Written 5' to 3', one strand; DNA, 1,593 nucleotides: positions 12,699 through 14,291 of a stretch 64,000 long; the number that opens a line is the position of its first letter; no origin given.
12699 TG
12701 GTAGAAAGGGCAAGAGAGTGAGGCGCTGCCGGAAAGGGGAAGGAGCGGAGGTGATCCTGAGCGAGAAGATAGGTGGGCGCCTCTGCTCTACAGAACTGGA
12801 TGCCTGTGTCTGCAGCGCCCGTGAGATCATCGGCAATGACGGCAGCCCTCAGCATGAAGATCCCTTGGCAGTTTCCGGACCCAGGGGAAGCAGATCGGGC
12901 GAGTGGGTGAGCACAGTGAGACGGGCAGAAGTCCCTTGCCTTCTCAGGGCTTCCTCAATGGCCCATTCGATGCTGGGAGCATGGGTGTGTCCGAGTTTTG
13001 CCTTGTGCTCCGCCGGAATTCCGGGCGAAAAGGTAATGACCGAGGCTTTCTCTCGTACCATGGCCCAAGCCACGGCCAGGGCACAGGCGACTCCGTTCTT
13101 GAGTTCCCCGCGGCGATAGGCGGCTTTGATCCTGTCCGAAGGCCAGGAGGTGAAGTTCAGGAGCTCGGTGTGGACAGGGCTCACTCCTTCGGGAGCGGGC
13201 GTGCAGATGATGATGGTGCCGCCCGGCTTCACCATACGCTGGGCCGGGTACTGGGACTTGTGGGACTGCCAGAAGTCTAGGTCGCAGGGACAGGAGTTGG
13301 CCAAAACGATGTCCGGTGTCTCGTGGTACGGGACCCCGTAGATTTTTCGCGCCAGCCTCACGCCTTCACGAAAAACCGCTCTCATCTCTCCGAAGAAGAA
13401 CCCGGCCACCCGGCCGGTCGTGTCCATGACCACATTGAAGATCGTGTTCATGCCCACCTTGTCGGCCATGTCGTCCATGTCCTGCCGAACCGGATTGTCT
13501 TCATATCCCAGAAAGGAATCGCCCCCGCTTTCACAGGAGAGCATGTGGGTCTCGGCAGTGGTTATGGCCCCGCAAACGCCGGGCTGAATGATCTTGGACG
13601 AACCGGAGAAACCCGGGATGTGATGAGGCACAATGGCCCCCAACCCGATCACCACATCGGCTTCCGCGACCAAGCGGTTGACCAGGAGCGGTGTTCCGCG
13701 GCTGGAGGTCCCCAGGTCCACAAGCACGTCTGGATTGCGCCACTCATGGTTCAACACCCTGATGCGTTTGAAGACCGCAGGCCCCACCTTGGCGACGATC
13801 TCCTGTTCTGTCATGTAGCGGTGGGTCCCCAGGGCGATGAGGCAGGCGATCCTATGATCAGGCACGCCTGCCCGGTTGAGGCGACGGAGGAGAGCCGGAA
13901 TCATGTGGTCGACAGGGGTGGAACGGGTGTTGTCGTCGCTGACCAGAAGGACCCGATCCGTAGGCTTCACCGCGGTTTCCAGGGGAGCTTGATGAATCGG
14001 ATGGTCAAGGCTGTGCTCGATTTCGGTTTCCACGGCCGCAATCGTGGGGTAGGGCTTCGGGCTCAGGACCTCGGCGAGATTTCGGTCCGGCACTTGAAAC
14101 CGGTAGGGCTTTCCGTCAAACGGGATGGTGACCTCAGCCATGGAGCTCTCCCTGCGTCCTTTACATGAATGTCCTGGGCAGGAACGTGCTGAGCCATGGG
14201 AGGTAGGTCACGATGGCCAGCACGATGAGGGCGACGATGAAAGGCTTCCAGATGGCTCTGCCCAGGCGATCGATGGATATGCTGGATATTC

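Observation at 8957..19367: Nine-gene translationally coupled operon: two LarA-type enzymes, DUF1537 kinase/PdxA core, TRAP importer, PanB and an SdaA-type dehydratase (unassigned hydroxy-acid pathway)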

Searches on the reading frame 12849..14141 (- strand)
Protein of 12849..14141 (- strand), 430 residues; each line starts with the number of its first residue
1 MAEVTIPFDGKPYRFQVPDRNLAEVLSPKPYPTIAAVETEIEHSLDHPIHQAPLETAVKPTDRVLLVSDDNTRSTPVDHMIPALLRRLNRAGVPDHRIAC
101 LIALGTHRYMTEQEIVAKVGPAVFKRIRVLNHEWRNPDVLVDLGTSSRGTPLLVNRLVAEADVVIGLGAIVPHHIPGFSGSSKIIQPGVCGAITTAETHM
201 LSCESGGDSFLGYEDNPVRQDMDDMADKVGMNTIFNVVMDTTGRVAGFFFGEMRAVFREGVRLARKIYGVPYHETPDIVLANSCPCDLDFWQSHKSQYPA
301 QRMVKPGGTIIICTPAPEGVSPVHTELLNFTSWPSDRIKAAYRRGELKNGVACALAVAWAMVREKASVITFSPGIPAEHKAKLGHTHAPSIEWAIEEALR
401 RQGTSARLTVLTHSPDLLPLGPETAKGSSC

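Call 4: search_protein_families(library=pfam, proteins=[window:12849-14141:-])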
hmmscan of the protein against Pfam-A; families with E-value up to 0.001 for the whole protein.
window:12849-14141:- (430 aa): 2 families
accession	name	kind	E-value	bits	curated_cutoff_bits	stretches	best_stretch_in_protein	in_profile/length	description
PF09861.14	Lar_N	-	4.9e-56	189.6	23.3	1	11-203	4-196/204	Lactate racemase N-terminal domain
PF21113.2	LarA_C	-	0.0006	20.2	25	0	277-412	7-145/152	Lactate racemase C-terminal domain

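Call 5: search_protein_families(library=ncbifam, proteins=[window:12849-14141:-])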
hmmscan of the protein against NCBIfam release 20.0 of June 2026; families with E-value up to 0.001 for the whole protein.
window:12849-14141:- (430 aa): 6 families
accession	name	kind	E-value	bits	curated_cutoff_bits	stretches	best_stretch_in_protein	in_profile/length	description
NF052593.1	NPN_racem_MAR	equivalog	7.7e-85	285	500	1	5-419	2-413/415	nickel-dependent malate racemase, LarAH6 family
NF052525.1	NPN_LarAH10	equivalog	6.7e-80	268.9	540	1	5-420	4-426/426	NPN-dependent 2-hydroxyacid racemase, LarAH10 family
NF052595.1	NPN_LarAH5_MAR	equivalog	7.7e-73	245.8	462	1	5-419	2-413/415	nickel-dependent malate racemase, LarAH5 family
NF033504.2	Ni_dep_LarA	equivalog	2.5e-72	243.9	460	1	4-412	2-414/422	nickel-dependent lactate racemase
NF052592.1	LarAH_14_15_16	equivalog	1.7e-22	79.5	740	1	21-230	28-241/520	NPN-dependent hydroxyacid isomerase, LarAH14/15/16 family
NF052594.1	NPN_18_hexonate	equivalog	2.5e-22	79.1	500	1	56-316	19-295/411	nickel-dependent putative hexonate epimerase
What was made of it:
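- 12849..14141 (-): LarAb: a LarA-superfamily protein of an uncharacterised group (430 aa). No NCBIfam equivalog cut-off is reached (call 5).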

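Call 9: find_encoding_contigs(protein=window:12849-14141:-, flank=10000, max_places=6)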
Protein window:12849-14141:- (430 aa): no gene with exactly this product is on record in the collection.
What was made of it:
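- Tried and rejected: Exact look-up of the window's LarAb found nothing (call 9).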

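Call 10: find_homologous_proteins(query=window:12849-14141:-, max_evalue=1e-20)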
Query window:12849-14141:- (430 aa): 877 proteins with E <= 1e-20 among 8000 candidates; the best 120 are listed.
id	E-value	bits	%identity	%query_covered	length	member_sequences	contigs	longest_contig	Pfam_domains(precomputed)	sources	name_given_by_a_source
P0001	1.3e-291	985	99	100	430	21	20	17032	PF09861.15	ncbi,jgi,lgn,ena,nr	ncbi:MAG: nickel-dependent lactate racemase [Deltaproteobacteria bacterium]|jgi:nickel-dependent lac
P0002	1.3e-260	883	89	100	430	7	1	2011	PF09861.15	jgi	-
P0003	6.0e-260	880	90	98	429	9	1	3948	PF09861.15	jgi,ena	-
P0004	3.6e-258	875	88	100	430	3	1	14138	PF09861.15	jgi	jgi:nickel-dependent lactate racemase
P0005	7.7e-258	873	87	100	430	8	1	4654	PF09861.15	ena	-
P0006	6.5e-256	867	87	100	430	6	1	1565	PF09861.15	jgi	jgi:nickel-dependent lactate racemase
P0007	4.5e-254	861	86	100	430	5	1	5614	PF09861.15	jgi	-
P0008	7.7e-252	854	86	100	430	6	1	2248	PF09861.15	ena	-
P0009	6.8e-251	851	86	100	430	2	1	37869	PF09861.15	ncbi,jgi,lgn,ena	-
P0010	2.2e-246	836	85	100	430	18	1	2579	PF09861.15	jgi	-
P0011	3.1e-230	783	79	99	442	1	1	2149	PF09861.15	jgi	jgi:nickel-dependent lactate racemase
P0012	1.7e-229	780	79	98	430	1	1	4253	PF09861.15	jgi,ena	-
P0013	1.2e-228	777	79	98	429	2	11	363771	PF09861.15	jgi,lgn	jgi:nickel-dependent lactate racemase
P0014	4.2e-226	769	89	88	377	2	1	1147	PF09861.15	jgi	jgi:nickel-dependent lactate racemase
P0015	1.3e-224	764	77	100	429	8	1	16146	PF09861.15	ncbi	-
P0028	8.8e-215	732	75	98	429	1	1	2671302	PF21113.3,PF09861.15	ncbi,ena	-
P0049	2.1e-212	724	75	98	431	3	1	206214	PF09861.15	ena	-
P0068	1.7e-211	721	74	98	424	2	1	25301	PF09861.15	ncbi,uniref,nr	ncbi:nickel-dependent lactate racemase [Candidatus Thiosymbion oneisti]|uniref:nickel-dependent lact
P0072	2.7e-211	720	73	99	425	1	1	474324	PF09861.15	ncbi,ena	-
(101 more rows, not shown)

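Call 11: find_encoding_contigs(protein=P0028, flank=10000, max_places=2)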
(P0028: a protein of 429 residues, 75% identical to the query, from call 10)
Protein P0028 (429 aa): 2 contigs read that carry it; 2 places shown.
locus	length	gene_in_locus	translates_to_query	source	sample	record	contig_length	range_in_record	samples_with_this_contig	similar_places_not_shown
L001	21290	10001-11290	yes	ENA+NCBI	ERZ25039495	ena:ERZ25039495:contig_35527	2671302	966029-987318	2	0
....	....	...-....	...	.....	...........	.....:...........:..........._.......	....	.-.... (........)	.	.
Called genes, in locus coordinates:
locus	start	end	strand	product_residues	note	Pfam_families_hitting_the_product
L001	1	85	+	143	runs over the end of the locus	-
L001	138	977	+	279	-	PF00582:Usp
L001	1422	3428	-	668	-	PF00999:Na_H_Exchanger, PF02254:TrkA_N, PF02080:TrkA_C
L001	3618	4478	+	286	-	PF09339:HTH_IclR, PF01614:IclR_C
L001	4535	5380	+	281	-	PF02548:Pantoate_transf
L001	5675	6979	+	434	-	PF09861:Lar_N, PF21113:LarA_C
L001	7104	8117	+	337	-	PF03480:DctP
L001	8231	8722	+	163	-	PF04290:DctQ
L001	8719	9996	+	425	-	PF06808:DctM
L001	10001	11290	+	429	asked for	PF09861:Lar_N, PF21113:LarA_C (faint)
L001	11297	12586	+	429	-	PF07005:SBD_N, PF17042:NBD_C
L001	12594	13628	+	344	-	PF04166:PdxA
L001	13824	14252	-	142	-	PF07238:PilZ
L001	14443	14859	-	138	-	PF01402:RHH_1 (weak)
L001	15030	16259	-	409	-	PF01546:Peptidase_M20, PF07687:M20_dimer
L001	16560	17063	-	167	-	-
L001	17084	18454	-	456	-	PF00108:Thiolase_N, PF22691:Thiolase_C_1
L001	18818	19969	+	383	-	PF02771:Acyl-CoA_dh_N, PF02770:Acyl-CoA_dh_M, PF00441:Acyl-CoA_dh_1, PF08028:Acyl-CoA_dh_2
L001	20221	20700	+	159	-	-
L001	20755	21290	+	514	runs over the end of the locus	PF00383:dCMP_cyt_deam_1, PF14437:MafB19-deam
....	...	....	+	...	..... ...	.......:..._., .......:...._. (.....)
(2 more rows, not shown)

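Call 12: find_encoding_contigs(protein=P0068, flank=10000, max_places=2)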
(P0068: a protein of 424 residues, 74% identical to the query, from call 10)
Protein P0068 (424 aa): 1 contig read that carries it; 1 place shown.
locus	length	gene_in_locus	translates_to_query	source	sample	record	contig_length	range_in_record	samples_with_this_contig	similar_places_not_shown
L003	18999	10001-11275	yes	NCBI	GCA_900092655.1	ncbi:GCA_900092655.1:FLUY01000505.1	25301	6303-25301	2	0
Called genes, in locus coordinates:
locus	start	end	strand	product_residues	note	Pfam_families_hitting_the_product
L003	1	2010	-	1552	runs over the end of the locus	PF01855:POR_N, PF17147:PFOR_II (weak), PF12838:Fer4_7 (faint), PF13187:Fer4_9 (faint), PF00037:Fer4 (weak), PF12797:Fer4_2 (faint), PF12837:Fer4_6 (faint), PF13237:Fer4_10 (faint)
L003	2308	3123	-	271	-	PF12838:Fer4_7 (faint), PF04060:FeS, PF13187:Fer4_9 (weak), PF14697:Fer4_21 (weak), PF00037:Fer4 (weak), PF12797:Fer4_2 (weak), PF12837:Fer4_6 (weak)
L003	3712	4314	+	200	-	-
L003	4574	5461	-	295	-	PF00483:NTP_transferase, PF12804:NTP_transf_3 (faint)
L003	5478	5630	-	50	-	PF19451:DUF5989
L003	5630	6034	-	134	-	PF19588:SxtJ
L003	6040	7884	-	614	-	PF02543:Carbam_trans_N, PF16861:Carbam_trans_C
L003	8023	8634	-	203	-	PF13640:2OG-FeII_Oxy_3, PF13661:2OG-FeII_Oxy_4 (faint)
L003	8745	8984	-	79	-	PF01724:DUF29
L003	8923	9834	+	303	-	PF01149:Fapy_DNA_glyco, PF06831:H2TH, PF06827:zf-FPG_IleRS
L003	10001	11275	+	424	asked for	PF09861:Lar_N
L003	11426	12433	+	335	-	PF13191:AAA_16 (faint), PF05496:RuvB_N (faint), PF20720:nSTAND3 (weak), PF00004:AAA, PF07728:AAA_5 (weak)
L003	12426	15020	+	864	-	PF00082:Peptidase_S8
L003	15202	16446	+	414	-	PF04326:SLFN_AlbA_2, PF13749:HATPase_c_4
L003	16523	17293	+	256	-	PF05685:Uma2, PF14261:DUF4351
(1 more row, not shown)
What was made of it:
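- In Thiosymbion it lies 6 kb away (call 12).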

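Call 13: find_encoding_contigs(protein=P0013, flank=10000, max_places=2)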
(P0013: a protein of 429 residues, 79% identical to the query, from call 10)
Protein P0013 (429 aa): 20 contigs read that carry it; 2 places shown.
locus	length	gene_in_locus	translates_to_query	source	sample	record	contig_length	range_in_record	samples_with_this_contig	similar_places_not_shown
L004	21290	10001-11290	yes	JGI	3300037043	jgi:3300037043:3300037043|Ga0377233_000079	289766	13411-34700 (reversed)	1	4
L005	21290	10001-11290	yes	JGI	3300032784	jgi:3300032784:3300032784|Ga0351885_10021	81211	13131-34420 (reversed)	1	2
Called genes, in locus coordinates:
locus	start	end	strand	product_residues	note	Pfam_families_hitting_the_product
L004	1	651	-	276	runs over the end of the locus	PF01755:Glyco_transf_25 (weak)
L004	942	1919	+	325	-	PF13424:TPR_12 (faint), PF07719:TPR_2 (faint), PF13181:TPR_8 (faint), PF13174:TPR_6 (faint), PF13432:TPR_16, PF13371:TPR_9 (weak), PF14559:TPR_19 (weak), PF00515:TPR_1, +5 more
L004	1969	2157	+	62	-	-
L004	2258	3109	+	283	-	PF02548:Pantoate_transf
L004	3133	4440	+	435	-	PF09861:Lar_N, PF21113:LarA_C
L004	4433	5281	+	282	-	PF09339:HTH_IclR, PF01614:IclR_C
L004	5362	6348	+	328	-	PF03480:DctP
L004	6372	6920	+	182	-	PF04290:DctQ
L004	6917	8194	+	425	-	PF06808:DctM, PF03606:DcuC (weak)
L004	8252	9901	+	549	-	PF00920:ILVD_EDD_N, PF24877:ILV_EDD_C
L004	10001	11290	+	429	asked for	PF09861:Lar_N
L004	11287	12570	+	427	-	PF07005:SBD_N, PF17042:NBD_C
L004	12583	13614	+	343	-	PF04166:PdxA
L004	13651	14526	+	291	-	PF00892:EamA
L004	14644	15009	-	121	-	-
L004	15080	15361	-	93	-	-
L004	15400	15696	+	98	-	-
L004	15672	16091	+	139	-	PF01850:PIN, PF13470:PIN_3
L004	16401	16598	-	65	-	-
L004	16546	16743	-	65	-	-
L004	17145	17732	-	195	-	-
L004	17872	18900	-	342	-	PF01073:3Beta_HSD, PF01370:Epimerase, PF02719:Polysacc_synt_2 (weak), PF04321:RmlD_sub_bind (weak), PF05368:NmrA, PF07993:NAD_binding_4, PF13460:NAD_binding_10, PF16363:GDP_Man_Dehyd (weak)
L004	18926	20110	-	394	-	PF00724:Oxidored_FMN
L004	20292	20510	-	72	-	-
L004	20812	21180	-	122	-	-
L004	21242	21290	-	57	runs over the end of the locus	-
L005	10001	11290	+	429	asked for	PF09861:Lar_N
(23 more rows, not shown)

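Call 16: find_related_loci(query=A1, collection=genome_contigs, flank=10000)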
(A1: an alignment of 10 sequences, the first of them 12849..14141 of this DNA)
Query A1 (430 aa) in genome_contigs; peptide patterns used: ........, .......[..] (x = any residue, [..] = any of these).
171 stretches matched a pattern; 156 encode a relative of the query (tblastn E <= 1e-3); the best 80 are kept; 80 distinct loci.
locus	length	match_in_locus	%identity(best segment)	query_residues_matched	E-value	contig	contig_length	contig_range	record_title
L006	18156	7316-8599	76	1-428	0e+0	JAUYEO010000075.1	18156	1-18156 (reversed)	MAG: Desulfobacterales bacterium isolate C21_concoct.bin.118_sub C21_k141_232631, whole genome shotgun sequence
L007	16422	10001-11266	74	1-422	0e+0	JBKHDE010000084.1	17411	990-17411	MAG: Desulfococcaceae bacterium isolate D1M03_4 NODE_1779_length_17411_cov_7.113794, whole genome shotgun sequence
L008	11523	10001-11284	77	1-428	0e+0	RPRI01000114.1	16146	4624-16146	MAG: Desulfobacteraceae bacterium isolate metabat2.783 metabat2.783_Contig_986240, whole genome shotgun sequence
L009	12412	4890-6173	76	1-428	0e+0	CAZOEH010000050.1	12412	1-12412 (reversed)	MAG TPA_asm: uncultured Desulfonema sp. isolate SRP062349_co5_33 genome assembly, contig: NODE_2041_length_12412_cov_8.4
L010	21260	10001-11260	75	1-420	0e+0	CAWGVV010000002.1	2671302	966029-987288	MAG: uncultured delta proteobacterium isolate MFD02416.bin.1.4 genome assembly, contig: contig_35527, whole genome shotg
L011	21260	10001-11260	75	1-420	0e+0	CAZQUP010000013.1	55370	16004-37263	MAG TPA_asm: uncultured Desulfatibacillum sp. isolate SRP290908_co1_394 genome assembly, contig: NODE_591_length_55370_c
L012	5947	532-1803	74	1-424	0e+0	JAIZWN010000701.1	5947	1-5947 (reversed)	MAG: Candidatus Thiosymbion ectosymbiont of Robbea hypermnestra isolate 1385H 1071200701, whole genome shotgun sequence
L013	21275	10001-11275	73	1-425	0e+0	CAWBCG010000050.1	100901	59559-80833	MAG: uncultured delta proteobacterium isolate MFD02923.bin.2.57 genome assembly, contig: contig_29843, whole genome shot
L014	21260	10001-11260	76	1-420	0e+0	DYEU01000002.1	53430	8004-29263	MAG TPA_asm: Desulfatibacillum sp. isolate Tomsk_70_44 Tomsk_k141_3091, whole genome shotgun sequence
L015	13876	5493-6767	73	1-425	0e+0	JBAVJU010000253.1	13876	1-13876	MAG: Desulfobacterales bacterium isolate MFD04317_ilm_asm_bin18 k127_251507, whole genome shotgun sequence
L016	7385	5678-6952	73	1-425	0e+0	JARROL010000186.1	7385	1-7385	MAG: Desulfobacterales bacterium isolate Spart_149_MAG scaffold_9293, whole genome shotgun sequence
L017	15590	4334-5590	73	1-420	0e+0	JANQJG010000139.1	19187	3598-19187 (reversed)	MAG: Rhodospirillales bacterium isolate PL25a_bin.107 k99_4907972, whole genome shotgun sequence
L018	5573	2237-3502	74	1-422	0e+0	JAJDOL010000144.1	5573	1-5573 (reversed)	MAG: Chromatiaceae bacterium isolate MASpbin.6 k141_447971, whole genome shotgun sequence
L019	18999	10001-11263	74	1-422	0e+0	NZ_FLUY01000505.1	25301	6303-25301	Candidatus Thiosymbion oneisti isolate LOsNLC13024, whole genome shotgun sequence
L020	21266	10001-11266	73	1-422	0e+0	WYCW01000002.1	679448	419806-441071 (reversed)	MAG: Candidatus Thiosymbion ectosymbiont of Catanema sp. Cochon2018 isolate Cochon2018-1 scaffold2, whole genome shotgun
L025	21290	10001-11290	73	1-430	0e+0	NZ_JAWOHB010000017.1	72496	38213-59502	MAG: Desulfosarcina sp. isolate CWP4-1.bin.65 k191_4383768, whole genome shotgun sequence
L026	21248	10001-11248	74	1-416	0e+0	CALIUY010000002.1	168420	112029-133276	MAG: uncultured Desulfobacterales bacterium isolate R1_Bin_MAXBIN__047_sub_1 genome assembly, contig: c_000001256328, wh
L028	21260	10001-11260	73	1-420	0e+0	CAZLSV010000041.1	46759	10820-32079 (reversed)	MAG TPA_asm: uncultured Desulfatibacillum sp. isolate binchicken_co266_254 genome assembly, contig: NODE_1491_length_467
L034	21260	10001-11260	72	1-420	0e+0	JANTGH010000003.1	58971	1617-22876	MAG: Desulfobulbaceae bacterium isolate bin10054 c_000000000185, whole genome shotgun sequence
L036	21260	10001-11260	74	1-420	0e+0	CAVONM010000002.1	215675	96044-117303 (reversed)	MAG: uncultured delta proteobacterium isolate MFD09779.bin.3.15 genome assembly, contig: contig_13952, whole genome shot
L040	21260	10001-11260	73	1-420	0e+0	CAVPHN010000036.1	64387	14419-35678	MAG: uncultured delta proteobacterium isolate MFD09964.bin.2.161 genome assembly, contig: contig_61702, whole genome sho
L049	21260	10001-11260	70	1-420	0e+0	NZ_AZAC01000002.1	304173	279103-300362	Dethiosulfatarculus sandiegensis strain SPR contig_10, whole genome shotgun sequence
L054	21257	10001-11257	71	1-420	0e+0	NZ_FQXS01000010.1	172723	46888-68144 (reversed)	Desulfofustis glycolicus DSM 9705, whole genome shotgun sequence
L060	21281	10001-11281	68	1-427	0e+0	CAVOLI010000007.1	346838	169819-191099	MAG: uncultured delta proteobacterium isolate MFD09964.bin.2.242 genome assembly, contig: contig_32209, whole genome sho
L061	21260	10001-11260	70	1-420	0e+0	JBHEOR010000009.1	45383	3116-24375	MAG: Desulfopila sp. isolate S6_bin.40.strict S6_NODE_9, whole genome shotgun sequence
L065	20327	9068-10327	71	1-420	0e+0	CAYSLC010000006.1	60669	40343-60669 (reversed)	MAG TPA_asm: uncultured Desulfobacteraceae bacterium isolate binchicken_co15_57 genome assembly, contig: NODE_113_length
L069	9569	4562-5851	68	1-430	0e+0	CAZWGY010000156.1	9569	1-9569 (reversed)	MAG TPA_asm: uncultured Desulfobacteraceae bacterium isolate SRP332253_co1_124 genome assembly, contig: NODE_11979_lengt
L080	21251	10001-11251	65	4-420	0e+0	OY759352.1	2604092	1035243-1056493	MAG: Desulfarculia bacterium isolate c1361fd1-6016-418c-9b2d-a8e9625d1ec5 genome assembly, chromosome: 2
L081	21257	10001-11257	64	1-420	1e-180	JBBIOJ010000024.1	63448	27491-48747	MAG: Desulfarculaceae bacterium isolate QNF170220_bin_277 NODE_617_length_63448_cov_9.894768, whole genome shotgun seque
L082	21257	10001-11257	63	1-420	2e-180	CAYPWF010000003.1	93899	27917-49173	MAG TPA_asm: uncultured Desulfarculaceae bacterium isolate binchicken_co274_493 genome assembly, contig: NODE_577_length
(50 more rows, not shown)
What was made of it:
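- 12849..14141 (-): Homologues are 63-99% identical across about 80 species (calls 10, 16).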
